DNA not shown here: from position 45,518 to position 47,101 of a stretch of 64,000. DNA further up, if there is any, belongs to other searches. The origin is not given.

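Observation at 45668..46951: PAS sensor domain fused in-frame to a UbiA-superfamily membrane prenyltransferase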

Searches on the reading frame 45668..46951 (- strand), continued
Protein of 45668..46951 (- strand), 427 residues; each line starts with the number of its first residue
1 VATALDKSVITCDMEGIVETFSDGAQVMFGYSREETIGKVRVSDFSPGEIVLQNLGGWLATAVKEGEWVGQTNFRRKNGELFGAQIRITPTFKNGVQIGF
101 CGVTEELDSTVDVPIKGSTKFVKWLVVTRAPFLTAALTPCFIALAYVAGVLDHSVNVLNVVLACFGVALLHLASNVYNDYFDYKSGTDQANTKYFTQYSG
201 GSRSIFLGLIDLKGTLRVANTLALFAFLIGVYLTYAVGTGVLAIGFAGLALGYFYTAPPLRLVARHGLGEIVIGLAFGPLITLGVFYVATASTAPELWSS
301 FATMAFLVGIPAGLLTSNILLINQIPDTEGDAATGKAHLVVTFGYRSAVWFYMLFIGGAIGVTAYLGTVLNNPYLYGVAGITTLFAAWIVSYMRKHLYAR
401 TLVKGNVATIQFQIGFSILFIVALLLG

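Call 19: search_protein_families(library=ncbifam, proteins=[P0162, P0165, P0173, P0175, P0176, P0177, P0182, P0190, P0188, P0180], max_evalue=1e-10)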
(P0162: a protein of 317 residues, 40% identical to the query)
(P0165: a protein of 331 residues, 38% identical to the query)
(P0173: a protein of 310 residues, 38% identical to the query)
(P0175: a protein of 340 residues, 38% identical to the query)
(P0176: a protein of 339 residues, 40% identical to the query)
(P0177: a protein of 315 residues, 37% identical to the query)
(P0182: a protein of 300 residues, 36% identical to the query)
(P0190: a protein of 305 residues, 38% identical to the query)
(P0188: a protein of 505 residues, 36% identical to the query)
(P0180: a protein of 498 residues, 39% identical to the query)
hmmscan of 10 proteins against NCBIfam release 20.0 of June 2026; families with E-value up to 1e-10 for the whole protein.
P0162 (317 aa): 13 families
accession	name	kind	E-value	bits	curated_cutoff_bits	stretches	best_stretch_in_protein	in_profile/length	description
NF004751.0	PRK06080.1-3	equivalog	6e-46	157.3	264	1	16-316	6-295/296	1,4-dihydroxy-2-naphthoate polyprenyltransferase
NF004749.0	PRK06080.1-1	equivalog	1.9e-44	152.1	277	1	9-316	8-307/311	1,4-dihydroxy-2-naphthoate polyprenyltransferase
TIGR02235.1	menA_cyano-plnt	equivalog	7.4e-38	130.5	225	1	23-313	2-282/285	2-carboxy-1,4-naphthoquinone phytyltransferase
NF004750.0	PRK06080.1-2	equivalog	5.4e-34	117.9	346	1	18-315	4-299/301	1,4-dihydroxy-2-naphthoate polyprenyltransferase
TIGR00751.1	menA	equivalog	9.4e-33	113.9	102.15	1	32-313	5-284/284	1,4-dihydroxy-2-naphthoate octaprenyltransferase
NF009926.0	PRK13387.1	equivalog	4.8e-27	94.9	316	1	24-314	7-311/317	1,4-dihydroxy-2-naphthoate polyprenyltransferase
NF004617.0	PRK05951.1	equivalog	7.6e-27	94.2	239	1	41-313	35-296/306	prenyltransferase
NF004752.0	PRK06080.1-4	subfamily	1e-23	84.5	289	1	33-286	16-269/300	1,4-dihydroxy-2-naphthoate polyprenyltransferase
NF004754.0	PRK06080.1-6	equivalog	5.9e-23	81.7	522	1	24-315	13-302/308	1,4-dihydroxy-2-naphthoate polyprenyltransferase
NF004753.0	PRK06080.1-5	equivalog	4.8e-22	78.5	555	1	21-316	13-305/312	1,4-dihydroxy-2-naphthoate polyprenyltransferase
NF005742.0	PRK07566.1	equivalog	1.2e-14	54.2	313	1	12-255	24-253/315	chlorophyll synthase ChlG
NF009521.0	PRK12882.1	equivalog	6.8e-13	48.5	296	1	41-267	26-232/280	geranylgeranylglycerol-phosphate geranylgeranyltransferase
NF009523.0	PRK12884.1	equivalog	2.8e-12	46.4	269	1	24-297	8-260/279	prenyltransferase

P0165 (331 aa): 11 families
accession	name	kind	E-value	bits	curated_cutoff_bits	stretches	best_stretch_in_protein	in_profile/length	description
NF004751.0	PRK06080.1-3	equivalog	4e-50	171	264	1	23-323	13-295/296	1,4-dihydroxy-2-naphthoate polyprenyltransferase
NF004749.0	PRK06080.1-1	equivalog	6.2e-44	150.4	277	1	32-326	30-310/311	1,4-dihydroxy-2-naphthoate polyprenyltransferase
TIGR02235.1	menA_cyano-plnt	equivalog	8.5e-41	140.1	225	1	26-323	4-285/285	2-carboxy-1,4-naphthoquinone phytyltransferase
NF009926.0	PRK13387.1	equivalog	1.5e-35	122.8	316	1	30-323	12-313/317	1,4-dihydroxy-2-naphthoate polyprenyltransferase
TIGR00751.1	menA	equivalog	2.6e-33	115.7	102.15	1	33-320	5-284/284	1,4-dihydroxy-2-naphthoate octaprenyltransferase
NF004752.0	PRK06080.1-4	subfamily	2.5e-32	112.7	289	1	34-292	16-269/300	1,4-dihydroxy-2-naphthoate polyprenyltransferase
NF004753.0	PRK06080.1-5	equivalog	3.4e-30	105.3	555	1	32-324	22-306/312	1,4-dihydroxy-2-naphthoate polyprenyltransferase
NF004750.0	PRK06080.1-2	equivalog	3.6e-29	102.1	346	1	23-323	9-300/301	1,4-dihydroxy-2-naphthoate polyprenyltransferase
NF004617.0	PRK05951.1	equivalog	2.6e-26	92.5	239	1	49-307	39-289/306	prenyltransferase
NF004754.0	PRK06080.1-6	equivalog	2.7e-22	79.5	522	1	32-324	20-304/308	1,4-dihydroxy-2-naphthoate polyprenyltransferase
NF005742.0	PRK07566.1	equivalog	6.6e-12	45.1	313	1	49-291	56-283/315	chlorophyll synthase ChlG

P0173 (310 aa): 12 families
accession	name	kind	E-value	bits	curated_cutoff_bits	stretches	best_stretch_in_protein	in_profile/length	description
NF004749.0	PRK06080.1-1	equivalog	1e-34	120.1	277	1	10-305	20-305/311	1,4-dihydroxy-2-naphthoate polyprenyltransferase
NF004751.0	PRK06080.1-3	equivalog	8.9e-34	117.4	264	1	12-302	13-290/296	1,4-dihydroxy-2-naphthoate polyprenyltransferase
TIGR02235.1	menA_cyano-plnt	equivalog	1.5e-32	113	225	1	22-294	12-272/285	2-carboxy-1,4-naphthoquinone phytyltransferase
NF004617.0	PRK05951.1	equivalog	4e-29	101.7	239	1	3-308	7-300/306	prenyltransferase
TIGR00751.1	menA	equivalog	1.8e-23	83.4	102.15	1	19-281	3-262/284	1,4-dihydroxy-2-naphthoate octaprenyltransferase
NF009926.0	PRK13387.1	equivalog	3.2e-23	82.3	316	1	10-287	4-293/317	1,4-dihydroxy-2-naphthoate polyprenyltransferase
NF004750.0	PRK06080.1-2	equivalog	1.2e-22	80.6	346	1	7-300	4-297/301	1,4-dihydroxy-2-naphthoate polyprenyltransferase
NF004753.0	PRK06080.1-5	equivalog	1.3e-19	70.5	555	1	7-307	9-305/312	1,4-dihydroxy-2-naphthoate polyprenyltransferase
NF009523.0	PRK12884.1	equivalog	4.3e-15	55.7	269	1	9-274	4-247/279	prenyltransferase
NF004752.0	PRK06080.1-4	subfamily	1.8e-14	54.1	289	1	23-306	17-295/300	1,4-dihydroxy-2-naphthoate polyprenyltransferase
NF004754.0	PRK06080.1-6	equivalog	2.4e-13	50.1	522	1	26-289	21-289/308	1,4-dihydroxy-2-naphthoate polyprenyltransferase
NF005742.0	PRK07566.1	equivalog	1.1e-12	47.8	313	1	39-257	59-263/315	chlorophyll synthase ChlG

P0175 (340 aa): 10 families
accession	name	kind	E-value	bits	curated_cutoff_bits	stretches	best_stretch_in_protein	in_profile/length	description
NF004751.0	PRK06080.1-3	equivalog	3.7e-46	158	264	1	3-300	8-294/296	1,4-dihydroxy-2-naphthoate polyprenyltransferase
NF004749.0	PRK06080.1-1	equivalog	1.1e-44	152.9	277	1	4-301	18-307/311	1,4-dihydroxy-2-naphthoate polyprenyltransferase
TIGR02235.1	menA_cyano-plnt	equivalog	1.1e-38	133.1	225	1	8-301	2-285/285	2-carboxy-1,4-naphthoquinone phytyltransferase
NF004750.0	PRK06080.1-2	equivalog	5.9e-36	124.3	346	1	2-300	3-299/301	1,4-dihydroxy-2-naphthoate polyprenyltransferase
NF004617.0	PRK05951.1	equivalog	1e-33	116.8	239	1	21-267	30-270/306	prenyltransferase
TIGR00751.1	menA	equivalog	3.6e-33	115.2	102.15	1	17-298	5-284/284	1,4-dihydroxy-2-naphthoate octaprenyltransferase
NF009926.0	PRK13387.1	equivalog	4.5e-31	108.1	316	1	16-300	14-312/317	1,4-dihydroxy-2-naphthoate polyprenyltransferase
NF004753.0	PRK06080.1-5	equivalog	5.9e-25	88.1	555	1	12-294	18-302/312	1,4-dihydroxy-2-naphthoate polyprenyltransferase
NF004754.0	PRK06080.1-6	equivalog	4.7e-23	82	522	1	3-301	7-303/308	1,4-dihydroxy-2-naphthoate polyprenyltransferase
NF004752.0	PRK06080.1-4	subfamily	2.6e-20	73.3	289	1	9-280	9-279/300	1,4-dihydroxy-2-naphthoate polyprenyltransferase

P0176 (339 aa): 11 families
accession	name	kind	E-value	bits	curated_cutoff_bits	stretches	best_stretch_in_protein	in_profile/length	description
NF004751.0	PRK06080.1-3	equivalog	3.2e-45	155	264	1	27-331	10-294/296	1,4-dihydroxy-2-naphthoate polyprenyltransferase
NF004749.0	PRK06080.1-1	equivalog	6.1e-40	137.3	277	1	15-333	7-308/311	1,4-dihydroxy-2-naphthoate polyprenyltransferase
TIGR02235.1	menA_cyano-plnt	equivalog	1.2e-37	129.8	225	1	29-331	1-284/285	2-carboxy-1,4-naphthoquinone phytyltransferase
NF009926.0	PRK13387.1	equivalog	1.7e-28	99.6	316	1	34-333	10-314/317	1,4-dihydroxy-2-naphthoate polyprenyltransferase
NF004753.0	PRK06080.1-5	equivalog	2.6e-27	95.8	555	1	34-336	18-309/312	1,4-dihydroxy-2-naphthoate polyprenyltransferase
NF004750.0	PRK06080.1-2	equivalog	6.9e-25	88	346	1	27-332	6-300/301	1,4-dihydroxy-2-naphthoate polyprenyltransferase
TIGR00751.1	menA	equivalog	9.6e-24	84.3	102.15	1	39-328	5-283/284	1,4-dihydroxy-2-naphthoate octaprenyltransferase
NF004752.0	PRK06080.1-4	subfamily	1.7e-21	77.1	289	1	41-330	17-298/300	1,4-dihydroxy-2-naphthoate polyprenyltransferase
NF004617.0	PRK05951.1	equivalog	1.6e-19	70.2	239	1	69-331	51-298/306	prenyltransferase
NF004754.0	PRK06080.1-6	equivalog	3.8e-16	59.3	522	1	25-333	7-304/308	1,4-dihydroxy-2-naphthoate polyprenyltransferase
NF005742.0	PRK07566.1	equivalog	2.9e-11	43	313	1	80-290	78-274/315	chlorophyll synthase ChlG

P0177 (315 aa): 9 families
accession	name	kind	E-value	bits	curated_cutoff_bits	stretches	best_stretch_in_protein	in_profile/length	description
NF004751.0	PRK06080.1-3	equivalog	5.6e-46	157.4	264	1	17-309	12-295/296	1,4-dihydroxy-2-naphthoate polyprenyltransferase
NF004749.0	PRK06080.1-1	equivalog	1.3e-31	109.9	277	1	15-310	19-308/311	1,4-dihydroxy-2-naphthoate polyprenyltransferase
NF004617.0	PRK05951.1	equivalog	1.6e-29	103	239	1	16-279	15-278/306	prenyltransferase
TIGR02235.1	menA_cyano-plnt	equivalog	1.7e-26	93.2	225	1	19-308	3-284/285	2-carboxy-1,4-naphthoquinone phytyltransferase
TIGR00751.1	menA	equivalog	1.9e-26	93.2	102.15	1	23-301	1-279/284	1,4-dihydroxy-2-naphthoate octaprenyltransferase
NF004750.0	PRK06080.1-2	equivalog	7e-24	84.7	346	1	16-308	7-299/301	1,4-dihydroxy-2-naphthoate polyprenyltransferase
NF004753.0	PRK06080.1-5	equivalog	4.2e-21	75.4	555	1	15-311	11-307/312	1,4-dihydroxy-2-naphthoate polyprenyltransferase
NF004754.0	PRK06080.1-6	equivalog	4.6e-20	72.2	522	1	27-307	21-301/308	1,4-dihydroxy-2-naphthoate polyprenyltransferase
NF009926.0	PRK13387.1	equivalog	1.6e-15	57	316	1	17-175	5-157/317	1,4-dihydroxy-2-naphthoate polyprenyltransferase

P0182 (300 aa): 10 families
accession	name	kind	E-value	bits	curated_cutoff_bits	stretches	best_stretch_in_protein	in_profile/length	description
NF004749.0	PRK06080.1-1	equivalog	5.7e-58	196.5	277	1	3-298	19-307/311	1,4-dihydroxy-2-naphthoate polyprenyltransferase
NF004751.0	PRK06080.1-3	equivalog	1.4e-51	175.8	264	1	7-298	14-295/296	1,4-dihydroxy-2-naphthoate polyprenyltransferase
NF009926.0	PRK13387.1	equivalog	1.5e-44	152.4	316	1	1-298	1-313/317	1,4-dihydroxy-2-naphthoate polyprenyltransferase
TIGR02235.1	menA_cyano-plnt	equivalog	1.6e-43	149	225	1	6-297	2-284/285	2-carboxy-1,4-naphthoquinone phytyltransferase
NF004753.0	PRK06080.1-5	equivalog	7.5e-41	140.3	555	1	3-297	11-304/312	1,4-dihydroxy-2-naphthoate polyprenyltransferase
NF004617.0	PRK05951.1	equivalog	6.5e-38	130.6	239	1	5-298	17-299/306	prenyltransferase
TIGR00751.1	menA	equivalog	3.2e-34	118.7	102.15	1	15-270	5-260/284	1,4-dihydroxy-2-naphthoate octaprenyltransferase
NF004750.0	PRK06080.1-2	equivalog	2.1e-32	112.7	346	1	3-297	6-299/301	1,4-dihydroxy-2-naphthoate polyprenyltransferase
NF004752.0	PRK06080.1-4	subfamily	1.8e-31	109.9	289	1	1-286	1-288/300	1,4-dihydroxy-2-naphthoate polyprenyltransferase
NF004754.0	PRK06080.1-6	equivalog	2e-20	73.4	522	1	6-266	12-272/308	1,4-dihydroxy-2-naphthoate polyprenyltransferase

P0190 (305 aa): 10 families
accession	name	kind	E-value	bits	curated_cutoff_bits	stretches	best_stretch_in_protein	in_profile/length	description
NF004749.0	PRK06080.1-1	equivalog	1.2e-53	182.3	277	1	2-302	17-309/311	1,4-dihydroxy-2-naphthoate polyprenyltransferase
NF004751.0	PRK06080.1-3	equivalog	5.3e-50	170.6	264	1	1-300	7-295/296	1,4-dihydroxy-2-naphthoate polyprenyltransferase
TIGR02235.1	menA_cyano-plnt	equivalog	1.5e-45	155.7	225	1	7-299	2-284/285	2-carboxy-1,4-naphthoquinone phytyltransferase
NF009926.0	PRK13387.1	equivalog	9.9e-41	139.8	316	1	5-302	4-315/317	1,4-dihydroxy-2-naphthoate polyprenyltransferase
NF004753.0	PRK06080.1-5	equivalog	2.2e-35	122.3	555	1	5-301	12-306/312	1,4-dihydroxy-2-naphthoate polyprenyltransferase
TIGR00751.1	menA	equivalog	1.1e-31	110.4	102.15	1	14-263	3-251/284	1,4-dihydroxy-2-naphthoate octaprenyltransferase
NF004750.0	PRK06080.1-2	equivalog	8e-31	107.5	346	1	3-264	5-265/301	1,4-dihydroxy-2-naphthoate polyprenyltransferase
NF004617.0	PRK05951.1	equivalog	2.5e-29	102.4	239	1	25-301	35-300/306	prenyltransferase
NF004754.0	PRK06080.1-6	equivalog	2.6e-25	89.4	522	1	4-270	9-271/308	1,4-dihydroxy-2-naphthoate polyprenyltransferase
NF004752.0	PRK06080.1-4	subfamily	2.7e-24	86.3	289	1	5-276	4-276/300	1,4-dihydroxy-2-naphthoate polyprenyltransferase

P0188 (505 aa): 12 families
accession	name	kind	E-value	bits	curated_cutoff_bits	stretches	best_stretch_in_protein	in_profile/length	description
NF004751.0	PRK06080.1-3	equivalog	1.6e-43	149.4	264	1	168-433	8-263/296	1,4-dihydroxy-2-naphthoate polyprenyltransferase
NF004749.0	PRK06080.1-1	equivalog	7.6e-41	140.2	277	1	162-446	11-287/311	1,4-dihydroxy-2-naphthoate polyprenyltransferase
NF004750.0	PRK06080.1-2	equivalog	7.3e-33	114.2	346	1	167-466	3-300/301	1,4-dihydroxy-2-naphthoate polyprenyltransferase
TIGR02235.1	menA_cyano-plnt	equivalog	2.6e-30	105.7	225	1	173-448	2-267/285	2-carboxy-1,4-naphthoquinone phytyltransferase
TIGR00751.1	menA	equivalog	1.7e-29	103.1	102.15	1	182-459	5-280/284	1,4-dihydroxy-2-naphthoate octaprenyltransferase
NF009926.0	PRK13387.1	equivalog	2.2e-28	99.2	316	1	178-469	11-316/317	1,4-dihydroxy-2-naphthoate polyprenyltransferase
NF004752.0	PRK06080.1-4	subfamily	6.7e-27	94.9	289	1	183-451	16-286/300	1,4-dihydroxy-2-naphthoate polyprenyltransferase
NF004617.0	PRK05951.1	equivalog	5e-22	78.4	239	1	170-468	15-301/306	prenyltransferase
NF004754.0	PRK06080.1-6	equivalog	8.7e-22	77.9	522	1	169-468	8-305/308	1,4-dihydroxy-2-naphthoate polyprenyltransferase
NF004753.0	PRK06080.1-5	equivalog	8.6e-21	74.4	555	1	169-436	11-276/312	1,4-dihydroxy-2-naphthoate polyprenyltransferase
NF009523.0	PRK12884.1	equivalog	5.3e-11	42.2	269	1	169-464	3-277/279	prenyltransferase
NF005742.0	PRK07566.1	equivalog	9.4e-11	41.4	313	1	196-437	58-286/315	chlorophyll synthase ChlG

P0180 (498 aa): 10 families
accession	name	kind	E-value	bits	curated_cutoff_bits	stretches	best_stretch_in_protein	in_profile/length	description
NF004751.0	PRK06080.1-3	equivalog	7.6e-47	160.3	264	1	184-492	6-294/296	1,4-dihydroxy-2-naphthoate polyprenyltransferase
TIGR02235.1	menA_cyano-plnt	equivalog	3.8e-41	141.2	225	1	191-492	2-284/285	2-carboxy-1,4-naphthoquinone phytyltransferase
NF004749.0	PRK06080.1-1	equivalog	1e-40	139.8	277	1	184-494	15-308/311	1,4-dihydroxy-2-naphthoate polyprenyltransferase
TIGR00751.1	menA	equivalog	1.5e-34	119.7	102.15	1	201-489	6-283/284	1,4-dihydroxy-2-naphthoate octaprenyltransferase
NF004750.0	PRK06080.1-2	equivalog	2e-33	116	346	1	189-492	7-299/301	1,4-dihydroxy-2-naphthoate polyprenyltransferase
NF004617.0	PRK05951.1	equivalog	6e-31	107.7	239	1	211-493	30-299/306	prenyltransferase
NF009926.0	PRK13387.1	equivalog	1.1e-30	106.8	316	1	190-492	5-312/317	1,4-dihydroxy-2-naphthoate polyprenyltransferase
NF004753.0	PRK06080.1-5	equivalog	6.4e-29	101.1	555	1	191-496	14-309/312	1,4-dihydroxy-2-naphthoate polyprenyltransferase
NF004752.0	PRK06080.1-4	subfamily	5.1e-28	98.6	289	1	190-459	5-266/300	1,4-dihydroxy-2-naphthoate polyprenyltransferase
NF004754.0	PRK06080.1-6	equivalog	1.2e-23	83.9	522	1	194-493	15-303/308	1,4-dihydroxy-2-naphthoate polyprenyltransferase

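Call 25: find_related_loci(query=A1, collection=genome_contigs, flank=10000)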
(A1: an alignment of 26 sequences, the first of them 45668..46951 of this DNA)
Query A1 (427 aa) in genome_contigs; peptide patterns used: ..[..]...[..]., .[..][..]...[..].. (x = any residue, [..] = any of these).
445 stretches matched a pattern; 417 encode a relative of the query (tblastn E <= 1e-3); the best 80 are kept; 80 distinct loci.
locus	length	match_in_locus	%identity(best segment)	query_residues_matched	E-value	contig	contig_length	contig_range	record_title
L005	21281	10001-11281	97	1-427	0e+0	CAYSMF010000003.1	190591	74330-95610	MAG TPA_asm: uncultured Melioribacter sp. isolate SRP278252_co3_515 genome assembly, contig: NODE_35_length_190591_cov_3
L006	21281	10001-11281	94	1-427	0e+0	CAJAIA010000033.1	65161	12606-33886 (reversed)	MAG: uncultured Ignavibacteria bacterium isolate Loc090721-4m_bin-0677 genome assembly, contig: bin-0677:33/45, whole ge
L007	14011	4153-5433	92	1-427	0e+0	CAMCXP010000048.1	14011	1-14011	MAG: Melioribacter roseus P3M-2 isolate MiE-14oct19-197 genome assembly, contig: MiE-14oct19-C6469, whole genome shotgun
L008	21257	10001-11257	72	1-425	0e+0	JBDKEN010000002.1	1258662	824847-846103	MAG: Bacteroidota bacterium isolate eastforkpoplarcreek_2019_sw_WHONDRS-S19S_0039_B_bin.82 scaffold_788045, whole genome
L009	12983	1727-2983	71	1-425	0e+0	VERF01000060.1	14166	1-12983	MAG: Candidatus Kapaibacterium sp. isolate ZLKRG33 NODE_4262_length_14166_cov_10.261272, whole genome shotgun sequence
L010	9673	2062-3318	70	1-425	0e+0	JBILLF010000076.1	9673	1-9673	MAG: Patescibacteria group bacterium isolate ME2017-07-27_3300044645_group7_bin150 Rohwer_bin1101_scaffold_8009_c1, whol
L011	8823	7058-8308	70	1-425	0e+0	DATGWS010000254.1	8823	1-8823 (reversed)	MAG TPA_asm: Candidatus Didemnitutus sp. isolate SMAG_U10588 k141_263899, whole genome shotgun sequence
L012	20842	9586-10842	70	1-425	0e+0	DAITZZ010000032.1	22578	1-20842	MAG TPA_asm: bacterium isolate CTOTU1238 NODE_1230_length_22578_cov_24.125472, whole genome shotgun sequence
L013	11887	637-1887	70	1-425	0e+0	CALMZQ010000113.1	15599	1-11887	MAG TPA_asm: uncultured Ignavibacteria bacterium isolate SRR6670123_bin.14_CONCOCT_v1.1_MAG genome assembly, contig: ERZ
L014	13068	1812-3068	69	1-425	0e+0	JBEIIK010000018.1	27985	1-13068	MAG: Ignavibacteria bacterium isolate Sample-102-S76-bin-82 Sample_102_S76-bin_82-k141_45922, whole genome shotgun seque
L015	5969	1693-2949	69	1-425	0e+0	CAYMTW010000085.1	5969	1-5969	MAG TPA_asm: uncultured Melioribacter sp. isolate binchicken_co298_307 genome assembly, contig: NODE_27923_length_5969_c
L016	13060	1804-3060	69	1-425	0e+0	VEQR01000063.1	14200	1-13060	MAG: Candidatus Kapaibacterium sp. isolate ZLKRG19 NODE_4243_length_14200_cov_7.124565, whole genome shotgun sequence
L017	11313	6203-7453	68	1-425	0e+0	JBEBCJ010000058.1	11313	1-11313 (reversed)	MAG: Bacteroidota bacterium isolate blackwarrior_2019_sw_WHONDRS-S19S_0021_B_bin.5 scaffold_340801, whole genome shotgun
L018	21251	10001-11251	68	1-425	0e+0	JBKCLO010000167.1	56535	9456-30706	MAG: Ignavibacteria bacterium isolate samp_510_concoct_1221 samp_510_1509102, whole genome shotgun sequence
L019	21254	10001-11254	67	1-426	0e+0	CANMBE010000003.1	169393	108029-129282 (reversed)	MAG: Ignavibacteria bacterium isolate ZH-15may19-110 genome assembly, contig: ZH-15May19-c44, whole genome shotgun seque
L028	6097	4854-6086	63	4-422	8e-173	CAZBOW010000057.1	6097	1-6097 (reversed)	MAG TPA_asm: uncultured Hyphomicrobiales bacterium isolate SRP319275_co3_146 genome assembly, contig: NODE_12367_length_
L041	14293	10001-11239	56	7-426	8e-144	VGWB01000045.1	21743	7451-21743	MAG: Ignavibacteria bacterium isolate M_DeepCast_400m_m2_062 M_DeepCast_400m_m2_062_Ga0194112_10003529, whole genome sho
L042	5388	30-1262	56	7-420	7e-144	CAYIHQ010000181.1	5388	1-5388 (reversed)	MAG TPA_asm: uncultured Ignavibacteriaceae bacterium isolate ERP119705_co22_105 genome assembly, contig: NODE_11508_leng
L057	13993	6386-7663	53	7-427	1e-129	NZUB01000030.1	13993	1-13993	MAG: Flavobacteriales bacterium isolate NAT99 MHASMcontig_320535, whole genome shotgun sequence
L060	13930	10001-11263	52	7-427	3e-127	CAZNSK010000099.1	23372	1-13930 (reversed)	MAG TPA_asm: uncultured Phaeodactylibacter sp. isolate SRP141376_co5_212 genome assembly, contig: NODE_5210_length_23372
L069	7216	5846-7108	52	7-427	5e-124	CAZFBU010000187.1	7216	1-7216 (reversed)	MAG TPA_asm: uncultured Saprospiraceae bacterium isolate SRP141376_co5_360 genome assembly, contig: NODE_24697_length_72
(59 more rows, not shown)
